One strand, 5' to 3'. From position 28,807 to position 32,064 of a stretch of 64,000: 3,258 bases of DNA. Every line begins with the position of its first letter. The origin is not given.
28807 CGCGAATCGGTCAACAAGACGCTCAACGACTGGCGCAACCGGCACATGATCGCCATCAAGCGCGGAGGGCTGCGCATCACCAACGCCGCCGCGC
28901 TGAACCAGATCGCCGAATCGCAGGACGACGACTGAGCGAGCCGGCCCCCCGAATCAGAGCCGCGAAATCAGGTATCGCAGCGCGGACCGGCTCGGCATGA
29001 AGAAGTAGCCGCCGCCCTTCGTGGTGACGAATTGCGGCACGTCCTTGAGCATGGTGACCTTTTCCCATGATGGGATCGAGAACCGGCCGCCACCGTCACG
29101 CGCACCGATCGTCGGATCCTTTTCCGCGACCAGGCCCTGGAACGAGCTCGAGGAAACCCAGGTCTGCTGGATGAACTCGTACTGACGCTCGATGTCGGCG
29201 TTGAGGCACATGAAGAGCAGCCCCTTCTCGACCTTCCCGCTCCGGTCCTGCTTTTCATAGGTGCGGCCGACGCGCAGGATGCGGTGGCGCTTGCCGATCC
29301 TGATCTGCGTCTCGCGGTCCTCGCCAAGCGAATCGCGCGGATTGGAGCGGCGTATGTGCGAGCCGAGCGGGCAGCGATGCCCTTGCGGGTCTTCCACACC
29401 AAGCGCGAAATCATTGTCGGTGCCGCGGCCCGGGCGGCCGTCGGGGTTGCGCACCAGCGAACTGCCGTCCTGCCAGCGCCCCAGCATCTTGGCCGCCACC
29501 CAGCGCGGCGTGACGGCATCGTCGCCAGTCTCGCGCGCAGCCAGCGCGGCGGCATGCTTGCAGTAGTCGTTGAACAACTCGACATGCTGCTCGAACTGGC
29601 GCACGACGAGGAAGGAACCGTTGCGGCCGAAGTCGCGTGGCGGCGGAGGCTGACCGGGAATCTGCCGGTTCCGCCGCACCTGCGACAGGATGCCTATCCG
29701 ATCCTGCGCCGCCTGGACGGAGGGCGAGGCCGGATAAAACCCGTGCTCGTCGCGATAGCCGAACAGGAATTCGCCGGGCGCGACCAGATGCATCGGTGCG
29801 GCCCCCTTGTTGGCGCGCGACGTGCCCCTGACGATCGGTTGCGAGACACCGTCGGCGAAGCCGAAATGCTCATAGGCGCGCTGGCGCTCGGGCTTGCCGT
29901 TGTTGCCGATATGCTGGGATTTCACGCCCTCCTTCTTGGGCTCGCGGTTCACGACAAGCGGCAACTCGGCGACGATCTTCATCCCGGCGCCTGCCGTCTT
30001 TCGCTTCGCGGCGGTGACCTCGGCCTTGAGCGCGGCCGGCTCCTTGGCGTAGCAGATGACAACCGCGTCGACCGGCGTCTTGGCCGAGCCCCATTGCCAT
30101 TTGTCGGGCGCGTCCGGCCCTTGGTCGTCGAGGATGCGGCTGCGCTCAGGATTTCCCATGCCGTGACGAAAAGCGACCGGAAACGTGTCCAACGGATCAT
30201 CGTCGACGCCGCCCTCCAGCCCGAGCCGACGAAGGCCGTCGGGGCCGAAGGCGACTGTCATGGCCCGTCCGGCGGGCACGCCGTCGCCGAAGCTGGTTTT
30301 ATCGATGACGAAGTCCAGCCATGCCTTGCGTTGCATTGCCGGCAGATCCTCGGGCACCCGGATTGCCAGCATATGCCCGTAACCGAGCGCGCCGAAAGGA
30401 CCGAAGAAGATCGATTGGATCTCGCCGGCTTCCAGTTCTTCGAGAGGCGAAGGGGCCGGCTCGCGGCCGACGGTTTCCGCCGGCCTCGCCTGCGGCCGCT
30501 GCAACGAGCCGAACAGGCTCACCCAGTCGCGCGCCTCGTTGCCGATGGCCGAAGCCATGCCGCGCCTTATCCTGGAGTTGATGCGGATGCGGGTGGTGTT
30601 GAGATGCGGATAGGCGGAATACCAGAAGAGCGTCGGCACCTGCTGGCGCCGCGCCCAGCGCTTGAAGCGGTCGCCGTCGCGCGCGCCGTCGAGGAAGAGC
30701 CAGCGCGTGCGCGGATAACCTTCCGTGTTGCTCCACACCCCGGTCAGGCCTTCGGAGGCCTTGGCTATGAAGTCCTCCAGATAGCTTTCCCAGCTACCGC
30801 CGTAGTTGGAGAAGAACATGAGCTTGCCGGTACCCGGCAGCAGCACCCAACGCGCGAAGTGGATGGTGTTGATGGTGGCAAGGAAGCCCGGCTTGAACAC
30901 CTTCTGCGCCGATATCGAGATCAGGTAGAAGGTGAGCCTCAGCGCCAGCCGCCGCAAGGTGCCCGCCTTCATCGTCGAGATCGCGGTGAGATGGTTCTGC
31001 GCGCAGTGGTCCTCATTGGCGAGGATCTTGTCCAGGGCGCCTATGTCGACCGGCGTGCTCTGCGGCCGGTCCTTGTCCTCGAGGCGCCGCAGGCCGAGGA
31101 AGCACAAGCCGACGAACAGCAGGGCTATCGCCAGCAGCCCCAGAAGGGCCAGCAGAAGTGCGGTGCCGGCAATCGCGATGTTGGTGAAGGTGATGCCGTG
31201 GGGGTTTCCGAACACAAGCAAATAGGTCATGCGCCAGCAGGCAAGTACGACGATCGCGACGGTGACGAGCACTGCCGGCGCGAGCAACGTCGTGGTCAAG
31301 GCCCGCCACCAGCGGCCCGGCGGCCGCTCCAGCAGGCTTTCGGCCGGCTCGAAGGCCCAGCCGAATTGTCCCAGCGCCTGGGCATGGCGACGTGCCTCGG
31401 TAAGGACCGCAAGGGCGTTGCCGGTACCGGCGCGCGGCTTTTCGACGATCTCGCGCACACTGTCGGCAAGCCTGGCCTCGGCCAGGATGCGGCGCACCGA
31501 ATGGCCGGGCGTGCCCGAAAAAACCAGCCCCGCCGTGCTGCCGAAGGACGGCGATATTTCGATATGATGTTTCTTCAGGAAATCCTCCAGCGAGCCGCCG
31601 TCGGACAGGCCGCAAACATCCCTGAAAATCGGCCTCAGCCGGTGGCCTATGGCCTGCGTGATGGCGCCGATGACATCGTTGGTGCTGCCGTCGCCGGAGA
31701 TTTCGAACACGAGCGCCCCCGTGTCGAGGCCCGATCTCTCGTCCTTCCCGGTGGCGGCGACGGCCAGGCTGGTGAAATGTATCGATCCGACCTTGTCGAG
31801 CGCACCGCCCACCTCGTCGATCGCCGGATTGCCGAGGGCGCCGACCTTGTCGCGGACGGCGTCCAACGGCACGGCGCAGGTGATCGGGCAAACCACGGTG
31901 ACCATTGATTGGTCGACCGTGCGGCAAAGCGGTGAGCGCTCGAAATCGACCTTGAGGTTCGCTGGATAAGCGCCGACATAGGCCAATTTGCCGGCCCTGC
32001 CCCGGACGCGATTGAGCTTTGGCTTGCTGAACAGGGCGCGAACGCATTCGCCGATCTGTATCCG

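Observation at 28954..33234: One 1426-aa ORF fuses a cytochrome P450, a two-helix membrane hairpin and a DyP-type peroxidase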

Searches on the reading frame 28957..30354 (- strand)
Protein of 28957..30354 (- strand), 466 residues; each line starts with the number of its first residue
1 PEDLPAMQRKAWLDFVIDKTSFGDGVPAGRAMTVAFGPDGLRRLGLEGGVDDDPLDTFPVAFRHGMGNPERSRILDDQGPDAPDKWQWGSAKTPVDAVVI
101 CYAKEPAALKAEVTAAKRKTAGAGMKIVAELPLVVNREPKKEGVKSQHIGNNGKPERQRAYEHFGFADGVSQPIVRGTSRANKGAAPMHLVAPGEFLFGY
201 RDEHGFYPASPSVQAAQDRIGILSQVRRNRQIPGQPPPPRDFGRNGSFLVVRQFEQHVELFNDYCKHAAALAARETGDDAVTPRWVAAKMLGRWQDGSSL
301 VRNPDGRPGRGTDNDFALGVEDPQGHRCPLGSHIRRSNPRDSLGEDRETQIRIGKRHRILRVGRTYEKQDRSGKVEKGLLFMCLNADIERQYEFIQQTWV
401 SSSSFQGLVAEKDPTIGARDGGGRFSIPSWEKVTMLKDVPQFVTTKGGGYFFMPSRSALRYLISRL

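Call 30: search_solved_structures(query=window:28957-30354:-, max_evalue=0.00001, show_alignments=3)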
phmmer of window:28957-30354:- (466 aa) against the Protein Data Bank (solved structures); distinct sequences matched with E-value up to 0.00001: 20.
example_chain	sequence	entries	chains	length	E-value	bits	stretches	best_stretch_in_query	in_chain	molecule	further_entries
8re3_A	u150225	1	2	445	5.1e-41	144.2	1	233-462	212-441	Peroxidase, putative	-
8re2_A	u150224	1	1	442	4.6e-40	141.1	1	232-462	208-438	Peroxidase, putative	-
7anv_A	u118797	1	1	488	9.2e-27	97.2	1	242-460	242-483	ancestral D-type dye decolorizing peroxidase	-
4g2c_A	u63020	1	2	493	8.5e-26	94.1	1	236-461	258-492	DyP2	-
2d3q_A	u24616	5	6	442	1.5e-24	90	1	242-463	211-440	Decolorizing Peroxidase | DyP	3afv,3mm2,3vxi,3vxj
3mm1_A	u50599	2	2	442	7.6e-24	87.6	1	242-463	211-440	DyP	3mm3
4w7k_A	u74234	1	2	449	1.3e-22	83.5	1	242-460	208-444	Dye-decolorizing peroxidase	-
4uzi_A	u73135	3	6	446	1.4e-22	83.4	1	242-460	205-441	DYE-DECOLORIZING PEROXIDASE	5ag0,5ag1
4au9_A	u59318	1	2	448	1.5e-22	83.4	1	242-460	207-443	DYP-TYPE PEROXIDASE I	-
4w7j_A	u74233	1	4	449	1.5e-22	83.4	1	242-460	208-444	Dye-decolorizing peroxidase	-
4w7l_A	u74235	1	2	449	7.5e-22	81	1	242-460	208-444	Dye-decolorizing peroxidase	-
5ikg_A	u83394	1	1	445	2e-21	79.7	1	242-460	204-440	Dye-decolorizing peroxidase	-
5ikd_A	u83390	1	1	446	2.7e-21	79.2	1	242-460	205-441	Dye-decolorizing peroxidase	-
4w7n_A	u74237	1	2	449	1.1e-20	77.1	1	242-460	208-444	Dye-decolorizing peroxidase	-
4w7m_A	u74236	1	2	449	1.3e-20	77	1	242-460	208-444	Dye-decolorizing peroxidase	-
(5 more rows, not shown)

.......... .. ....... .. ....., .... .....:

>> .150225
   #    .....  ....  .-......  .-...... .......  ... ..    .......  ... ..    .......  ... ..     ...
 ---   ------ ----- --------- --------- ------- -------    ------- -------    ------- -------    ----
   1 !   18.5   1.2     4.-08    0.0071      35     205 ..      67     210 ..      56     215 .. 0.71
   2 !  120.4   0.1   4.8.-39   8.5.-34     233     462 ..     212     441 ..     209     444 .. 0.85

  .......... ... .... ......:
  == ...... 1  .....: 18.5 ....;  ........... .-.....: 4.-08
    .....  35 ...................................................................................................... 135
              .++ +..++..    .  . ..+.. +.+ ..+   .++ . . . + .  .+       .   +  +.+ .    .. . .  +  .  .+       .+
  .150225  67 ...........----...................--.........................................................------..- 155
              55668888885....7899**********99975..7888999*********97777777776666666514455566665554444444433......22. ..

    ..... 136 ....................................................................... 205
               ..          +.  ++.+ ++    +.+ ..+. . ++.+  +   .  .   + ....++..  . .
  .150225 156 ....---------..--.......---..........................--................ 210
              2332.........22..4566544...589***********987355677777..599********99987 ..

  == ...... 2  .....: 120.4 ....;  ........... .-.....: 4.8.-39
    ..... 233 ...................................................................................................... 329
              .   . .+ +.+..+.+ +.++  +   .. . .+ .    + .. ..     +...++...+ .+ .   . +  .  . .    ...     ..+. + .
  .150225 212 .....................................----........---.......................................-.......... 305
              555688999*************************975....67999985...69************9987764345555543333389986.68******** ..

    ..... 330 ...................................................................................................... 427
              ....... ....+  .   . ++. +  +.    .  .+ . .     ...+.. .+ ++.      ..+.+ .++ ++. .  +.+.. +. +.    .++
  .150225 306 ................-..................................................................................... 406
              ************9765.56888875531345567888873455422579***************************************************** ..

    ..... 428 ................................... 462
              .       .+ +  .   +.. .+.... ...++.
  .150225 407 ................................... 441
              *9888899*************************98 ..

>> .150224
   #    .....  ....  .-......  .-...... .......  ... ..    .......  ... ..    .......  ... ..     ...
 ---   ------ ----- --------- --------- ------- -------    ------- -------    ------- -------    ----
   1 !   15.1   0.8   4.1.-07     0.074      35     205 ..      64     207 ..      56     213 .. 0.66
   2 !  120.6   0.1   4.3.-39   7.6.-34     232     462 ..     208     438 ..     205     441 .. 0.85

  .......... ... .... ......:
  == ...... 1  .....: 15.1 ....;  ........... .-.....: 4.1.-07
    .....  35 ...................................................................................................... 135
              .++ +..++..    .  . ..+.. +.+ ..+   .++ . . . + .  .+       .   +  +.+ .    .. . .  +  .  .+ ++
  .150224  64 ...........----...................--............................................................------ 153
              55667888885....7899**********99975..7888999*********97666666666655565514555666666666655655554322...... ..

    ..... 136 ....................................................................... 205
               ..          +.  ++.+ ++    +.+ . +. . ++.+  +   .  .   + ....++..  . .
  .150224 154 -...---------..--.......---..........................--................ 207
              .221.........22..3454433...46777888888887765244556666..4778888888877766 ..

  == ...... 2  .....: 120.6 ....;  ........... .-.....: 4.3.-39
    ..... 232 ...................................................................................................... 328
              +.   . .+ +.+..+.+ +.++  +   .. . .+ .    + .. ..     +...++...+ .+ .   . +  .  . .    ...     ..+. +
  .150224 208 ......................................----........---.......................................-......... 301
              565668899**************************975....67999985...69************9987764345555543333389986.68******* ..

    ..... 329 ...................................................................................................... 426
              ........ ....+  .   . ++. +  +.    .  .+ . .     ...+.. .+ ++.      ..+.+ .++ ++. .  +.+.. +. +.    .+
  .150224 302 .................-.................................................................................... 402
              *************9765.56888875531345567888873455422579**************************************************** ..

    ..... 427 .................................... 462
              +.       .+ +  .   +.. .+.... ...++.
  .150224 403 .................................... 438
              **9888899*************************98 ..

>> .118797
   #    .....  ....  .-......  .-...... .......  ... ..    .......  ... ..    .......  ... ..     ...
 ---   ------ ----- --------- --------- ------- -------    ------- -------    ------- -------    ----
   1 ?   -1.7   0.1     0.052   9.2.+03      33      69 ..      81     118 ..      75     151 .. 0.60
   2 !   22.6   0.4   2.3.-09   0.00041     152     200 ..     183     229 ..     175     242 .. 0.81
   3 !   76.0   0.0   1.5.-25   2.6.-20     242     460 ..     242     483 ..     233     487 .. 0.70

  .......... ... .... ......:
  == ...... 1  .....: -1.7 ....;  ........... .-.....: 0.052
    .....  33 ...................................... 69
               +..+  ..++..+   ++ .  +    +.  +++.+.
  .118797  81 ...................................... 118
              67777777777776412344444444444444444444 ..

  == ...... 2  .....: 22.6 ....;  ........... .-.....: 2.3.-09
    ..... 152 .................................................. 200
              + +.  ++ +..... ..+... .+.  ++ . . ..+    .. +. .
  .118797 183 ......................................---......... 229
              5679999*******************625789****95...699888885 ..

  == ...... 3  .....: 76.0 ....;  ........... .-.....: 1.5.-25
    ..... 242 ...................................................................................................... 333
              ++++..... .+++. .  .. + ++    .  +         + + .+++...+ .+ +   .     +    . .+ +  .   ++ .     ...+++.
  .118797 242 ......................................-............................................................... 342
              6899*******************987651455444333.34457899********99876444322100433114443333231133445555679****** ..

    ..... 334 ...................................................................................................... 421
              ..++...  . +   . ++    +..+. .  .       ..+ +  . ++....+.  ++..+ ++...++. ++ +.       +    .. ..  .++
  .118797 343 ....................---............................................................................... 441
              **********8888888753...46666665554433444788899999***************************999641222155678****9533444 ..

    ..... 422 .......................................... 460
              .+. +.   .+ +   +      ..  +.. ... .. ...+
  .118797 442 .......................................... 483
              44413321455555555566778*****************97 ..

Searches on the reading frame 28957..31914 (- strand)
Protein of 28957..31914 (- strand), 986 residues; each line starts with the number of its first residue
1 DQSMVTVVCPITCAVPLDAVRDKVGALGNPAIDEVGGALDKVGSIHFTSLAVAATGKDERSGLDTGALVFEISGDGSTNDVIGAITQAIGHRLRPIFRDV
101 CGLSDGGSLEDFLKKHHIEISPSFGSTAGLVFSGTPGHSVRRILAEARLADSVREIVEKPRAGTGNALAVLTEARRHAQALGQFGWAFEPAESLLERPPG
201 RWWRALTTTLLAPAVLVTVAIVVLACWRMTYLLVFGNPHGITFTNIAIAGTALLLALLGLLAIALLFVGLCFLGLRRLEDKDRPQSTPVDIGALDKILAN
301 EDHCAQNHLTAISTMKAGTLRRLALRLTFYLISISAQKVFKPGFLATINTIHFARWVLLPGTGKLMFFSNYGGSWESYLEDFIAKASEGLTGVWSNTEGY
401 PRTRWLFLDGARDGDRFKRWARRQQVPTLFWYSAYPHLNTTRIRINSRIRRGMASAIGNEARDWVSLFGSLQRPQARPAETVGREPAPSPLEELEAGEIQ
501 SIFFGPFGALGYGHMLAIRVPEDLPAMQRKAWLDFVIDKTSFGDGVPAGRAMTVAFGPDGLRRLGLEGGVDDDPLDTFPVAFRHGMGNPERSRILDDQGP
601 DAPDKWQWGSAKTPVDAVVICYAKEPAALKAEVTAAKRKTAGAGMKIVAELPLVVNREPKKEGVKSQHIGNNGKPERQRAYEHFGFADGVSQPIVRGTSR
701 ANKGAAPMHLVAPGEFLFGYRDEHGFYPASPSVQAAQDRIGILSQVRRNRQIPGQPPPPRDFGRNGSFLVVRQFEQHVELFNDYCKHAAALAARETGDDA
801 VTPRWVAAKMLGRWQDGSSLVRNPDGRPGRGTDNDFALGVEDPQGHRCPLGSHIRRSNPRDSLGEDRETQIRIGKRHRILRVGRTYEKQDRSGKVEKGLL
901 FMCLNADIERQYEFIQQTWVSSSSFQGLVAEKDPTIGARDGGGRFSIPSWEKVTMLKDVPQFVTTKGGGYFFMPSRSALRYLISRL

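Call 32: predict_structure(alignment_id=A1)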
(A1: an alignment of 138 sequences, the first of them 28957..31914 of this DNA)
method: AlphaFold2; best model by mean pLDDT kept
length: 986 residues; sequences in the alignment: 138
mean_pLDDT: 91.9   pTM: 0.89
mean pLDDT of the five models: 91.9, 91.2, 90.9, 91.0, 88.6
residues with pLDDT >= 90: 731; 70-90: 230; 50-70: 21; < 50: 4
segments of 3 or more residues with pLDDT < 50: 483-485
pLDDT, mean of each block of 10 residues (from residue 1): 96 94 97 98 98 94 94 98 98 97 96 97 89 97 97 93 88 97 95 92 94 93 94 84 87 94 94 91 89 93 93 96 94 95 94 97 97 90 87 94 82 89 96 96 95 93 91 69 52 91 93 98 97 98 91 98 92 92 93 90 96 97 98 98 98 90 65 76 93 90 87 95 89 93 89 83 98 97 98 93 97 95 92 86 92 86 76 87 94 95 93 88 86 88 90 92 96 98 96
secondary structure, 60 per line:
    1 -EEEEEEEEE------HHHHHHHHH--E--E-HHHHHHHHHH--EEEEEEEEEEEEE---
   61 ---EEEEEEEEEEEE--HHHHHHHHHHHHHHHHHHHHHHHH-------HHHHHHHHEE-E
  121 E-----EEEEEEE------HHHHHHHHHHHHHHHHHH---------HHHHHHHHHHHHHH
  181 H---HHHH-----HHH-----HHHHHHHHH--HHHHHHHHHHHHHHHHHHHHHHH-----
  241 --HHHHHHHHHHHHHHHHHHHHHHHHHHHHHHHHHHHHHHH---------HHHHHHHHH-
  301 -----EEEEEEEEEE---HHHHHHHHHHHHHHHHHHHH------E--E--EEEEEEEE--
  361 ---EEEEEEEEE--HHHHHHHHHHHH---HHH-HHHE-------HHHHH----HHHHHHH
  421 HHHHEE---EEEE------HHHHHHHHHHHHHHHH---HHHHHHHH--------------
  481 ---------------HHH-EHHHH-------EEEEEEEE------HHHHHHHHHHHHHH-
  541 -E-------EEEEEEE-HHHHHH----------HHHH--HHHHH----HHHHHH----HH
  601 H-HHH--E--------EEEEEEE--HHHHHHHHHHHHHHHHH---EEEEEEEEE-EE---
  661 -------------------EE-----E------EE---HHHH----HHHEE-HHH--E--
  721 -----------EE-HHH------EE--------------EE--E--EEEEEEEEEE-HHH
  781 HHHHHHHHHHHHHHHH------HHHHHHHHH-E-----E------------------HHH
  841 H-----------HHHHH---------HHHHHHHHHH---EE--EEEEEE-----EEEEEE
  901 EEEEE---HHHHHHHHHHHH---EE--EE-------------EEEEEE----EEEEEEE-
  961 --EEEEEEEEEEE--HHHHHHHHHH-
elements in order (helices of 4 or more, strands of 3 or more residues): E2-10 H17-25 H33-42 E45-57 E64-75 H78-101 H109-116 E127-133 H140-157 H167-181 H185-188 H202-210 H213-235 H243-281 H291-299 E306-315 H319-338 E351-358 E364-372 H375-386 H405-409 H414-424 E430-433 H440-455 H459-466 H501-504 E512-519 H526-539 E550-556 H558-563 H574-577 H580-584 H589-594 E617-623 H626-642 E646-654 H699-702 E767-776 H778-796 H803-811 H838-841 H853-857 H867-876 E884-889 E895-905 H909-920 E943-948 E953-959 E963-973 H976-985

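Call 35: fold_search(model_id=the predicted structure, library=pdb)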
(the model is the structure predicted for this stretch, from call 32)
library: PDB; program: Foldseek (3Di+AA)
matches with E <= 10: 580; with E <= 0.001: 143
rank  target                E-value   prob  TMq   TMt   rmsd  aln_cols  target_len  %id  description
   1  8re2                  1.1e-27  1.00  0.38  0.82   4.4       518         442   26  Crystal Structure determination of Dye-decolorizing Peroxidase (DyP) from Deinoccoccus radiodurans (released 2024-01-31)
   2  8re3_A                1.2e-27  1.00  0.39  0.83   4.2       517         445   26  Crystal Structure determination of Dye-decolorizing Peroxidase (DyP) mutant M190G from Deinoccoccus radiodurans (released 2024-01-31)
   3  5c2i_C                2.3e-22  1.00  0.36  0.74   9.0       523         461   21  Crystal structure of Anabaena sp. DyP-type peroxidese (AnaPX) (released 2015-12-16)
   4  5c2i_B                3.4e-22  1.00  0.34  0.71   9.8       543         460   20  Crystal structure of Anabaena sp. DyP-type peroxidese (AnaPX) (released 2015-12-16)
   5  5c2i_A                7.1e-22  1.00  0.37  0.74   5.5       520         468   21  Crystal structure of Anabaena sp. DyP-type peroxidese (AnaPX) (released 2015-12-16)
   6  7anv                  2.9e-21  1.00  0.36  0.72   5.7       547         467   21  Mutational and structural analysis of an ancestral D-type dye decolorizing peroxidase (released 2020-12-30)
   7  5ikg                  5.2e-21  1.00  0.36  0.76   4.9       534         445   21  Asymmetric sulfoxidation by engineering the heme pocket of a dye-decolorizing peroxidase (released 2016-07-13)
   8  4w7j_B                8.0e-21  1.00  0.36  0.76   5.1       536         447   21  CRYSTAL STRUCTURE OF A DECOLORIZING PEROXIDASE (DYP) FROM AURICULARIA AURICULA-JUDAE (released 2015-03-11)
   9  4g2c_B                8.0e-21  1.00  0.34  0.70   7.7       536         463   21  DyP2 from Amycolatopsis sp. ATCC 39116 (released 2012-10-24)
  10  5ikd                  1.2e-20  1.00  0.36  0.75   5.3       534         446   21  Asymmetric sulfoxidation by engineering the heme pocket of a dye-decolorizing peroxidase (released 2016-07-13)
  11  4w7o                  1.5e-20  1.00  0.37  0.77   4.7       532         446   20  CRYSTAL STRUCTURE OF A DECOLORIZING PEROXIDASE (DYP) FROM AURICULARIA AURICULA-JUDAE. G169L, Y147S AND W377S TRIPLE MUTA (released 2015-03-11)
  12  4w7j_D                1.7e-20  1.00  0.36  0.75   5.3       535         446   21  CRYSTAL STRUCTURE OF A DECOLORIZING PEROXIDASE (DYP) FROM AURICULARIA AURICULA-JUDAE (released 2015-03-11)
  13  6fsl_A                1.7e-20  1.00  0.36  0.70   6.1       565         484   21  F194W mutant of the dye-decolorizing peroxidase (DYP) from Pleurotus ostreatus (released 2019-03-13)
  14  3mm1                  2.4e-20  1.00  0.37  0.79   4.9       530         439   21  Dye-decolorizing peroxidase (DyP) D171N (released 2011-04-27)
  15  4g2c_A                2.8e-20  1.00  0.35  0.72   5.1       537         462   21  DyP2 from Amycolatopsis sp. ATCC 39116 (released 2012-10-24)
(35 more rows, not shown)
